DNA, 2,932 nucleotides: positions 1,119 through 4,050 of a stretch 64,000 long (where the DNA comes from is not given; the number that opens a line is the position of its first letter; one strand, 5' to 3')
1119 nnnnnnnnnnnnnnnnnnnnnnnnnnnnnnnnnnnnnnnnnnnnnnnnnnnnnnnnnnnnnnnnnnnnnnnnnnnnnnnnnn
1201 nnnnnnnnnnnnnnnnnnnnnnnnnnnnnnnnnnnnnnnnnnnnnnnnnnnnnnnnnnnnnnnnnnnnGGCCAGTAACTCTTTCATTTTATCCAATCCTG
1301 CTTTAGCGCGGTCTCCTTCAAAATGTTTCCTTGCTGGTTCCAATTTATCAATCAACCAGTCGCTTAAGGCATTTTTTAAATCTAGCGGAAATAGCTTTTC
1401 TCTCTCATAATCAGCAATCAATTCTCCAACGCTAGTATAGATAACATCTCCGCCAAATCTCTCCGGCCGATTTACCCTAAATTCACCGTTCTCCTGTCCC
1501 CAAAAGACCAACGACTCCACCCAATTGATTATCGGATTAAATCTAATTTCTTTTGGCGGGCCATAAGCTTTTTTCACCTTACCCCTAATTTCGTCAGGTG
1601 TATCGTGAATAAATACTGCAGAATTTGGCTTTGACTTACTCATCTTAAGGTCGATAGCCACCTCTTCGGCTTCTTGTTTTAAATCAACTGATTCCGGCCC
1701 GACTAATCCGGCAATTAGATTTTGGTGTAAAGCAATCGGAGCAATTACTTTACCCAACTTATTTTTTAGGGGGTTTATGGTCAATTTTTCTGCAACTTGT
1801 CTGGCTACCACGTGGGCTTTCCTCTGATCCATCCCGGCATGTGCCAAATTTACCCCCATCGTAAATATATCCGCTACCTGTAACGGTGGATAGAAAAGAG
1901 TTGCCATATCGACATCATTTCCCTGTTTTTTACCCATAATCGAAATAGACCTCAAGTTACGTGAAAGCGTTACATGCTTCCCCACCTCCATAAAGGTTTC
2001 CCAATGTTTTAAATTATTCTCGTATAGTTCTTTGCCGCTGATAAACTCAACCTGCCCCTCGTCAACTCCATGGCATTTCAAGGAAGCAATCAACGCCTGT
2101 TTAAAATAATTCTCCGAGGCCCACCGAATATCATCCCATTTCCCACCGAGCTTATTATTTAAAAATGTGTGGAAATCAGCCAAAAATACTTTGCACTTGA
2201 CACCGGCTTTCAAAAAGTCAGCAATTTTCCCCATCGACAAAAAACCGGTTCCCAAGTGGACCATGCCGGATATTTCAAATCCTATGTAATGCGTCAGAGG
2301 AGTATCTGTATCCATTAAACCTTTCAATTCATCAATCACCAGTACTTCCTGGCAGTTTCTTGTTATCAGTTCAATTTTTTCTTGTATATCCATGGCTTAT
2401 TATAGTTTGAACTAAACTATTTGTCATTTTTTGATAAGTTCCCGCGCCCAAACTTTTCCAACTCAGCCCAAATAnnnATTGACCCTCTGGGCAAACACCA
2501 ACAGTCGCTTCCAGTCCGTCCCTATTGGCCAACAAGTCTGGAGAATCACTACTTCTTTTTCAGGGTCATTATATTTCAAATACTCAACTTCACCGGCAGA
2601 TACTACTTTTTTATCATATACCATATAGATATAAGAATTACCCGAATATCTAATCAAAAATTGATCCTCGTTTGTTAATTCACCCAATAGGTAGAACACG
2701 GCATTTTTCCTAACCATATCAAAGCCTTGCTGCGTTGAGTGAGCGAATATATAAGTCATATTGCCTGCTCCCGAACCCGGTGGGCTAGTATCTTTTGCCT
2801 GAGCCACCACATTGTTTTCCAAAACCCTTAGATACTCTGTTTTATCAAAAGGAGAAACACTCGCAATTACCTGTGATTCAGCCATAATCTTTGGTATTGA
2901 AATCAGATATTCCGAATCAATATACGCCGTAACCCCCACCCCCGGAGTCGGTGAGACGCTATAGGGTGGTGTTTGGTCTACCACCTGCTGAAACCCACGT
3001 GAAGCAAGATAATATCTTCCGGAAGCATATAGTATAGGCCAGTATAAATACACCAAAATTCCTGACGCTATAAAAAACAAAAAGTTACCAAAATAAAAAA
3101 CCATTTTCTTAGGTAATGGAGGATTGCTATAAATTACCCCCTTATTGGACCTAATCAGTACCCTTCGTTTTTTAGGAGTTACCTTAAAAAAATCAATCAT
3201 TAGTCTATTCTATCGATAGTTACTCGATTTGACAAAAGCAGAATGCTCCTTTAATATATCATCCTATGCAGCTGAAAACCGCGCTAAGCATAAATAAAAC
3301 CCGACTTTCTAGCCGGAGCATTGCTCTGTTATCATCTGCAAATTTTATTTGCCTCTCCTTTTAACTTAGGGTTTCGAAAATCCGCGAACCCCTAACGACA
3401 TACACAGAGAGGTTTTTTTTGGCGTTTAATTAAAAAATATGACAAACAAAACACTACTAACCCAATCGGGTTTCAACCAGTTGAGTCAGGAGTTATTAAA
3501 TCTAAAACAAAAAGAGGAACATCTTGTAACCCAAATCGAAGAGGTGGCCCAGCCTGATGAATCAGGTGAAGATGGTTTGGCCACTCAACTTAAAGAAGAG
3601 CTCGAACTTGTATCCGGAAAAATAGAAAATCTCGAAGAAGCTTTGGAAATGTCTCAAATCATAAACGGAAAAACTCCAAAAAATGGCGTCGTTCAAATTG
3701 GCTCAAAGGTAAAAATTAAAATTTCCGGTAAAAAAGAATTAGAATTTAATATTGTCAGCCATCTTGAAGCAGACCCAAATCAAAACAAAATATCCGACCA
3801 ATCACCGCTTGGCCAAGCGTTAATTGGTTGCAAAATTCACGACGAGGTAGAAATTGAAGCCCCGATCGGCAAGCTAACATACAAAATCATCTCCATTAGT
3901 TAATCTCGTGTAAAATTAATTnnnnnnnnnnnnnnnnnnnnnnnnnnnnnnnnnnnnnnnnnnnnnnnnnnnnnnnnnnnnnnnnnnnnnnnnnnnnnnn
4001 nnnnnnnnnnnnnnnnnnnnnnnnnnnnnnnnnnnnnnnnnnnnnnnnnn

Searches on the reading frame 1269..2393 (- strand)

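Call 9: search_protein_families(library=pfam, proteins=[window:1269-2393:-], max_evalue=0.001)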
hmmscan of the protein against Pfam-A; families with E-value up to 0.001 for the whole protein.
window:1269-2393:- (375 aa): 1 family
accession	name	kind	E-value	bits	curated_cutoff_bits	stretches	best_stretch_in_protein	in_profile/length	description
PF00579.31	tRNA-synt_1b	-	4.9e-35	121.7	21.1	1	31-349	4-289/292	tRNA synthetases class I (W and Y)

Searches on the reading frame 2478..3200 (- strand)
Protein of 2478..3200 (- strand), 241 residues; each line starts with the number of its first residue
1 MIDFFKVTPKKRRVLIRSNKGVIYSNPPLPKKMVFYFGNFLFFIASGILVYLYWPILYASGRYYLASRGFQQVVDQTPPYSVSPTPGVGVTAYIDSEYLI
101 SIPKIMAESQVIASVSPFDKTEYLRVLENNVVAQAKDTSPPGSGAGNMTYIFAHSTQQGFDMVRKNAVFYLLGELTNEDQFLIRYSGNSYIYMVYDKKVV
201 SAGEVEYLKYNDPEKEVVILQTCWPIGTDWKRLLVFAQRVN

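Call 9: search_protein_families(library=pfam, proteins=[window:2478-3200:-], max_evalue=0.001)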
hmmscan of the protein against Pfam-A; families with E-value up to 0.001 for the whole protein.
window:2478-3200:- (241 aa): 1 family
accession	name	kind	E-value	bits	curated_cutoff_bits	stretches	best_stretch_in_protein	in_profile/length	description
PF04203.18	Sortase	-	7.1e-15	55.3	26.6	1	100-240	1-125/125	Sortase domain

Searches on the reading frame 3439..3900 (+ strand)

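Call 9: search_protein_families(library=pfam, proteins=[window:3439-3900:+], max_evalue=0.001)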
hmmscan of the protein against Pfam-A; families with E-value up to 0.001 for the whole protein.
window:3439-3900:+ (154 aa): 2 families
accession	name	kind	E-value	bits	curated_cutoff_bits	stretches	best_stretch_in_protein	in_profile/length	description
PF01272.25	GreA_GreB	-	8.9e-23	80.5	26.9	1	82-154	3-76/77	Transcription elongation factor, GreA/GreB, C-term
PF03449.20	GreA_GreB_N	-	3.3e-05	24.4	24.5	1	6-74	2-71/71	Transcription elongation factor, N-terminal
